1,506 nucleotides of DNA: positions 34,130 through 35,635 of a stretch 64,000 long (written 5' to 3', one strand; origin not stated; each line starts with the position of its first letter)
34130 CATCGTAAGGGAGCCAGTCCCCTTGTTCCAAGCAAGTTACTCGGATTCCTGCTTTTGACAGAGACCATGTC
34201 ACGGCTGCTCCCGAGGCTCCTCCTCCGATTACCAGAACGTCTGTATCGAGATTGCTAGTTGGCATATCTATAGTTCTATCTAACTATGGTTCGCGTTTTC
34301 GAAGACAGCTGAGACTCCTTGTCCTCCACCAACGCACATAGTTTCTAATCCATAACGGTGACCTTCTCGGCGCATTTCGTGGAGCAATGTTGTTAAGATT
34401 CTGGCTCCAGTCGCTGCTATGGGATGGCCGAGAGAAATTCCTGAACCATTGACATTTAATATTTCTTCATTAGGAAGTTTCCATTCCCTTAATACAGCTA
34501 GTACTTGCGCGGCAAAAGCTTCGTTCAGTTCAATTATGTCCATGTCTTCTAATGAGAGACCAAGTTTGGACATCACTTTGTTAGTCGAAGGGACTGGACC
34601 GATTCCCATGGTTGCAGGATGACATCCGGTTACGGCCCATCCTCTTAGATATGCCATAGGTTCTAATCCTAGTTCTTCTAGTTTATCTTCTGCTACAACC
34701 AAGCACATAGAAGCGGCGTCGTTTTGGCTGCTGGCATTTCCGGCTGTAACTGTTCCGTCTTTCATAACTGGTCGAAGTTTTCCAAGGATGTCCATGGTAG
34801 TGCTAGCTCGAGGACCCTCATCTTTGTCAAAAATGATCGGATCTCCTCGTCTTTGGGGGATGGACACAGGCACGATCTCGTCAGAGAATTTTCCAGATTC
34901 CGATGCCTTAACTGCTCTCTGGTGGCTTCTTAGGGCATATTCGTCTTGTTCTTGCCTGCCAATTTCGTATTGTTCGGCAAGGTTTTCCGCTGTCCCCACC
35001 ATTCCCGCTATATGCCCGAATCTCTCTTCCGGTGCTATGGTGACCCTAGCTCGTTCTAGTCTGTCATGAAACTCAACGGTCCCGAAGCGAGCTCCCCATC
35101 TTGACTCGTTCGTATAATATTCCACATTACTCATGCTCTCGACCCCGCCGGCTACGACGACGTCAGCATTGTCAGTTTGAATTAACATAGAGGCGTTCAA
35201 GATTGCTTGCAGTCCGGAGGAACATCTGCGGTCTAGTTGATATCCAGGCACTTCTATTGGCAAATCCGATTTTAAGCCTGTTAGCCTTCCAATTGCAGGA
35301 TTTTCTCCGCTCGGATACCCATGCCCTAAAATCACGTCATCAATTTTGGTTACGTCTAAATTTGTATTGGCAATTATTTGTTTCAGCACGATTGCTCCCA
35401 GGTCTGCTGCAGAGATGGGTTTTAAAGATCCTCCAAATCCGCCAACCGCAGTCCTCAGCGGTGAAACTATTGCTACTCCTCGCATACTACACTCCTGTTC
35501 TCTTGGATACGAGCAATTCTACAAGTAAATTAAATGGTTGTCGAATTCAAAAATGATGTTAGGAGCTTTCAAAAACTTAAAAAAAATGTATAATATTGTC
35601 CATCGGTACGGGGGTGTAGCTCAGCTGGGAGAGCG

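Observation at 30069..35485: Tightly coupled operon joining thiolase, GMC flavoprotein, NHL propeller, an unknown 356-aa protein and the selenoprotein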

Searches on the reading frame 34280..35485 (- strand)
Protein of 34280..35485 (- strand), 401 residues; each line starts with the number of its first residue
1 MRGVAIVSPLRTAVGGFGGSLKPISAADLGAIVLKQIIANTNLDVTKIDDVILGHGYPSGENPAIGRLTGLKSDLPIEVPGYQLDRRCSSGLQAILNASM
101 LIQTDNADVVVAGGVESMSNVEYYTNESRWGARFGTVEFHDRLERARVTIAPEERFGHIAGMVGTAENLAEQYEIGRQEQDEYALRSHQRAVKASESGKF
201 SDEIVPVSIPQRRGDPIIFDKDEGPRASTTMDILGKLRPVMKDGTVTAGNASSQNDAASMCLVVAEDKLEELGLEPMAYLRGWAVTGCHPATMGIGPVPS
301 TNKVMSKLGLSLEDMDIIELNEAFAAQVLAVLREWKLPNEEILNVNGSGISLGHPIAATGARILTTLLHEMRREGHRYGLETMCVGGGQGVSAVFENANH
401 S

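Call 5: search_protein_families(library=pfam, proteins=[window:34280-35485:-], max_evalue=0.01)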
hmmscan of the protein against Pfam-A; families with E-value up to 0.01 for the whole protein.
window:34280-35485:- (401 aa): 3 families
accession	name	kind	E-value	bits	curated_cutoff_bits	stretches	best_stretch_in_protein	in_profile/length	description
PF00108.29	Thiolase_N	-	4.7e-73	246.2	26.4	1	4-267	1-260/260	Thiolase, N-terminal domain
PF02803.24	Thiolase_C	-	4.7e-43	146.2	27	1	275-396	2-122/123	Thiolase, C-terminal domain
PF00109.32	ketoacyl-synt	-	1e-05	25.7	20.8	1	82-131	168-217/252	Beta-ketoacyl synthase, N-terminal domain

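Call 6: search_protein_families(library=ncbifam, proteins=[window:34280-35485:-], max_evalue=0.01)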
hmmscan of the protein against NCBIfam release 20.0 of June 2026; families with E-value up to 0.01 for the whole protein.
window:34280-35485:- (401 aa): 45 families (the best 25 are shown)
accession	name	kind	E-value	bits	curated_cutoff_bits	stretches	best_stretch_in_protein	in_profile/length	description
NF004853.0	PRK06205.1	subfamily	1.1e-190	633.9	551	1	1-398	1-403/404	acetyl-CoA C-acetyltransferase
TIGR01930.1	AcCoA-C-Actrans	subfamily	1.1e-133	446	240.55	1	6-396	1-385/385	acetyl-CoA C-acyltransferase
NF006552.0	PRK09051.1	subfamily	4.7e-122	408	565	1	2-397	4-394/395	beta-ketothiolase BktB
NF004206.0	PRK05656.1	subfamily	5.4e-118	394.5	688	1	1-394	1-389/392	acetyl-CoA C-acetyltransferase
NF042999.1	bketothiol_BktB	equivalog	2.1e-114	382.8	725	1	2-397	3-393/394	beta-ketothiolase BktB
NF006551.0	PRK09050.1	subfamily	3.1e-113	378.8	605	1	1-396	1-399/401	3-oxoadipyl-CoA thiolase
TIGR02430.1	pcaF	equivalog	2.8e-110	369.1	597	1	4-396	3-398/400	3-oxoadipyl-CoA thiolase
NF006086.0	PRK08235.1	equivalog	4.1e-104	348.8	526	1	2-393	2-388/393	acetyl-CoA C-acetyltransferase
NF005805.0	PRK07661.1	equivalog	8.6e-99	331.1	633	1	1-396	1-389/391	acetyl-CoA C-acetyltransferase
NF006510.0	PRK08947.1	equivalog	3.4e-97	325.8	519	1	1-397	1-386/387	acetyl-CoA C-acyltransferase FadA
NF006553.0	PRK09052.1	equivalog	6.7e-97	325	567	1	4-397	8-398/399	acetyl-CoA C-acyltransferase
NF005152.0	PRK06633.1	equivalog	1.4e-95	320.2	675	1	3-396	4-390/392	acetyl-CoA C-acetyltransferase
NF005033.0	PRK06445.1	equivalog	6.5e-94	315.3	511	1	24-397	31-394/395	acetyl-CoA C-acetyltransferase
NF005494.0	PRK07108.1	equivalog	1.3e-91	307.4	615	1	3-396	3-390/392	acetyl-CoA C-acyltransferase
NF006001.0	PRK08131.1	equivalog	6.7e-91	305.1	622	1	6-398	6-400/401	3-oxoadipyl-CoA thiolase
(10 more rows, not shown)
